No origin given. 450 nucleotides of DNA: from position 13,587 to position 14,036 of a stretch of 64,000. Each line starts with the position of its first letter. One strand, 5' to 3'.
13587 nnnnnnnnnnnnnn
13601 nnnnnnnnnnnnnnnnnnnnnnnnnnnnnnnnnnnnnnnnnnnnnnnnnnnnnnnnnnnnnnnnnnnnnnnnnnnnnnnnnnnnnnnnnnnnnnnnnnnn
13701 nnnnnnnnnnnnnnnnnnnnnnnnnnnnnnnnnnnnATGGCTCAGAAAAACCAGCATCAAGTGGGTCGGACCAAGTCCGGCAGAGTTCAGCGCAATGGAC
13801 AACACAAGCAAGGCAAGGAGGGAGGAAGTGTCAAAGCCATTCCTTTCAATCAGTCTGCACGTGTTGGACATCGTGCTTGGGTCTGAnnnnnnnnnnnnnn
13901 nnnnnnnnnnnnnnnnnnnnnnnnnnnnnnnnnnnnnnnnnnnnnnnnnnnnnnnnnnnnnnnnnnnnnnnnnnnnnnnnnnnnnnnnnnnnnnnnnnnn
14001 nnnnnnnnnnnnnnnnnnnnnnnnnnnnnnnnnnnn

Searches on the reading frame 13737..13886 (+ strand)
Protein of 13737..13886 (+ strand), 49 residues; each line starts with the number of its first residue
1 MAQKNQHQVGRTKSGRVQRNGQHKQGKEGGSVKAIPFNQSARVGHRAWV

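Call 10: search_protein_families(library=pfam, proteins=[window:13737-13886:+], max_evalue=0.1)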
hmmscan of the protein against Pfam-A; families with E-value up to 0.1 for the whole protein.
window:13737-13886:+ (49 aa): 0 families

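Call 18: find_homologous_proteins(query=window:13737-13883:+, max_evalue=10)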
Query seq(49 aa) (49 aa): 1 proteins with E <= 10 among 1 candidates.
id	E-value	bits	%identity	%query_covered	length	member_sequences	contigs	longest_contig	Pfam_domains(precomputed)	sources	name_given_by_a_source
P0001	3.8e-24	100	100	100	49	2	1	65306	-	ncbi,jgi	ncbi:MAG: hypothetical protein RLZZ517_161 [Candidatus Parcubacteria bacterium]|jgi:hypothetical pro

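Call 26: search_solved_structures(query=A1, max_evalue=10, show_alignments=2)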
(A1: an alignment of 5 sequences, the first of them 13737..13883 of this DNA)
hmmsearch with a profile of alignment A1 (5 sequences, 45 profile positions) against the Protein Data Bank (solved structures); distinct sequences matched with E-value up to 10: 1.
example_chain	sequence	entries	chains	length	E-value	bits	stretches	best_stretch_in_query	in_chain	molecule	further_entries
8i9r_Lq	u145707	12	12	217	1.4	13.1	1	6-32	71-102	Ribosomal protein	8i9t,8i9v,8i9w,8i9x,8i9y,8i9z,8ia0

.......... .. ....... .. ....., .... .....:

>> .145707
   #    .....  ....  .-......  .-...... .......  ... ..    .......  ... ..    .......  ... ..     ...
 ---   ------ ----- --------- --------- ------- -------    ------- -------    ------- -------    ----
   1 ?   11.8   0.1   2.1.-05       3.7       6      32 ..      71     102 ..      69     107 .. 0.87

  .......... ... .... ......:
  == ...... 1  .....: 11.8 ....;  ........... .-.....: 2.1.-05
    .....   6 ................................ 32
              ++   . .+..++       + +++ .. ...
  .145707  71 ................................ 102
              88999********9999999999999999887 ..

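Call 27: search_protein_families(library=ncbifam, alignment_id=A1, max_evalue=1)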
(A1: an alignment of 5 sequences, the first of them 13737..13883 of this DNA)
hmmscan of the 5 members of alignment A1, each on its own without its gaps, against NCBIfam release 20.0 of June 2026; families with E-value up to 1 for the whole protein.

A. member 1, window:13737-13883:+ (49 aa): 0 families

B. families by the number of members that match (of 5 scanned): 0 families

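Call 28: search_protein_families(library=pfam, alignment_id=A1, max_evalue=5)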
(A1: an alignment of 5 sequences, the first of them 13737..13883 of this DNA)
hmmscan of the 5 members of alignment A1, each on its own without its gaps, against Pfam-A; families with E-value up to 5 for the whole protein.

A. member 1, window:13737-13883:+ (49 aa): 0 families

B. families by the number of members that match (of 5 scanned): 0 families

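Call 29: find_homologous_proteins(query=A1, max_evalue=10)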
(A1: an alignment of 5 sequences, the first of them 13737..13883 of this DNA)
Query A1 (5 sequences) (49 aa, profile of the alignment): 1 proteins with E <= 10 among 10 candidates.
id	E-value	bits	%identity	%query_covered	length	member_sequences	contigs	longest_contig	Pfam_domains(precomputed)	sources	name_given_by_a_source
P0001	9.4e-17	79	100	100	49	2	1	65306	-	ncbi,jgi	ncbi:MAG: hypothetical protein RLZZ517_161 [Candidatus Parcubacteria bacterium]|jgi:hypothetical pro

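Call 36: search_protein_representatives(protein=window:13737-13883:+)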
Query: 49 residues. Proteins with E-value up to 0.001 (for the whole library): 2; up to 1e-10: 1; up to 1e-30: 0. The best 2 are listed.
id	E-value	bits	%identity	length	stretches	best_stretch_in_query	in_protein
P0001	1.2e-24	100.0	100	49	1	1-49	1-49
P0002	6.8e-04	35.9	48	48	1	1-47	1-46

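Call 39: find_encoding_contigs(protein=P0002, flank=3000, max_places=6)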
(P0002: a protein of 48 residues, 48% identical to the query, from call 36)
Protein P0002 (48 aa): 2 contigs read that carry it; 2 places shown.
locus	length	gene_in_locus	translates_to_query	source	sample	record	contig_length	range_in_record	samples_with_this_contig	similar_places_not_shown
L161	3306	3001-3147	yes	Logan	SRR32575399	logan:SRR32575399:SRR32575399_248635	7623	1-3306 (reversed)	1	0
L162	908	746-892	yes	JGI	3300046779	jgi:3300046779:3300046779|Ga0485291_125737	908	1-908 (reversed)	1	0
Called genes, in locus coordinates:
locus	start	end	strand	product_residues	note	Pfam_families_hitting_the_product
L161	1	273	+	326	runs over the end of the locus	PF11104:PilM_2 (weak)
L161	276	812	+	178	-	-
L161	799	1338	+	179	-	PF04350:PilO (weak)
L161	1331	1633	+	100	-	-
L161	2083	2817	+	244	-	PF00849:PseudoU_synth_2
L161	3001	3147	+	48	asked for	-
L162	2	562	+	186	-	?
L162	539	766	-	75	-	-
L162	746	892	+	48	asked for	-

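Call 41: find_homologous_proteins(query=A4, max_evalue=10)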
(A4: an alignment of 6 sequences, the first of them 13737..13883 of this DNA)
Query A4 (6 sequences) (49 aa, profile of the alignment): 2 proteins with E <= 10 among 15 candidates.
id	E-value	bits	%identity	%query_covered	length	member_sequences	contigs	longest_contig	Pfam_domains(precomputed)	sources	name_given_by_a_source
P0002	4.4e-19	87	47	100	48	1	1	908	-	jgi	jgi:hypothetical protein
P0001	3.7e-18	84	100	100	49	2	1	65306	-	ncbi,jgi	ncbi:MAG: hypothetical protein RLZZ517_161 [Candidatus Parcubacteria bacterium]|jgi:hypothetical pro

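Call 59: search_protein_families(library=phrogs, alignment_id=A4, max_evalue=1)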
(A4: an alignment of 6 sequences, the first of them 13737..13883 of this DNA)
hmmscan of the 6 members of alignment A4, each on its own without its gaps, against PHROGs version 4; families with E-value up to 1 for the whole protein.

A. member 1, window:13737-13883:+ (49 aa): 0 families

B. families by the number of members that match (of 6 scanned): 2 families
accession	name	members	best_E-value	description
phrog_5747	-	1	0.08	-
phrog_16514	-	1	0.15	-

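Call 60: predict_structure(alignment_id=A6)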
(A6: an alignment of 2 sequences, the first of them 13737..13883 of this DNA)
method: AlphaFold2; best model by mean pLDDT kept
length: 49 residues; sequences in the alignment: 2
mean_pLDDT: 57.9   pTM: 0.17
mean pLDDT of the five models: 57.9, 57.4, 54.3, 52.8, 52.0
residues with pLDDT >= 90: 0; 70-90: 1; 50-70: 46; < 50: 2
segments of 3 or more residues with pLDDT < 50: none
pLDDT, mean of each block of 10 residues (from residue 1): 57 65 55 56 57
secondary structure, 60 per line:
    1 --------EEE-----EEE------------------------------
elements in order: E9-11 E17-19

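Call 73: list_cluster_members(proteins=[P0001, P0002])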
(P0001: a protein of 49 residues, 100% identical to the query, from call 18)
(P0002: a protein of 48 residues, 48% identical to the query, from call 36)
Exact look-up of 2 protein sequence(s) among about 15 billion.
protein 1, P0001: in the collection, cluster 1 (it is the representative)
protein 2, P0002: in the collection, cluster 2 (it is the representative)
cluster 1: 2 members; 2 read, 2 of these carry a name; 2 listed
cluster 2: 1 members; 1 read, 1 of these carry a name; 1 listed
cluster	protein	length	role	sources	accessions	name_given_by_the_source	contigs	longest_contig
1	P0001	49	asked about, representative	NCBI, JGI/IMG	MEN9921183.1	MAG: hypothetical protein RLZZ517_161 [Candidatus Parcubacteria bacterium] | hypothetical protein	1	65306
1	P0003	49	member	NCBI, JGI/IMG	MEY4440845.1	MAG: hypothetical protein RLY49_471 [Candidatus Parcubacteria bacterium] | hypothetical protein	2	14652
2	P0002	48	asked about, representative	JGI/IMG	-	hypothetical protein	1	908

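Call 75: find_encoding_contigs(protein=P0003, flank=1500, max_places=3)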
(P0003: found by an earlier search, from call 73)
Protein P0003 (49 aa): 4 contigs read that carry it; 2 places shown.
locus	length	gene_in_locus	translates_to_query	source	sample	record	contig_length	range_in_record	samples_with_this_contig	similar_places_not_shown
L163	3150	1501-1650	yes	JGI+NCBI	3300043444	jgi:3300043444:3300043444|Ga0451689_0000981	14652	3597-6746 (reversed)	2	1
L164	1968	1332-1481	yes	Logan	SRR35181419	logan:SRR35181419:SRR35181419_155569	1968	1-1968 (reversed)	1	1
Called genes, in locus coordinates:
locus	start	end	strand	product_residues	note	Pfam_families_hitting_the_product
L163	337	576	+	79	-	-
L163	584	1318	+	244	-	PF00849:PseudoU_synth_2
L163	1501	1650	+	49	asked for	-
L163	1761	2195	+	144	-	PF01245:Ribosomal_L19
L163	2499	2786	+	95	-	-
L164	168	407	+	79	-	-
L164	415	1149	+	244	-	PF00849:PseudoU_synth_2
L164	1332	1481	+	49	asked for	-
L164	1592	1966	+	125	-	?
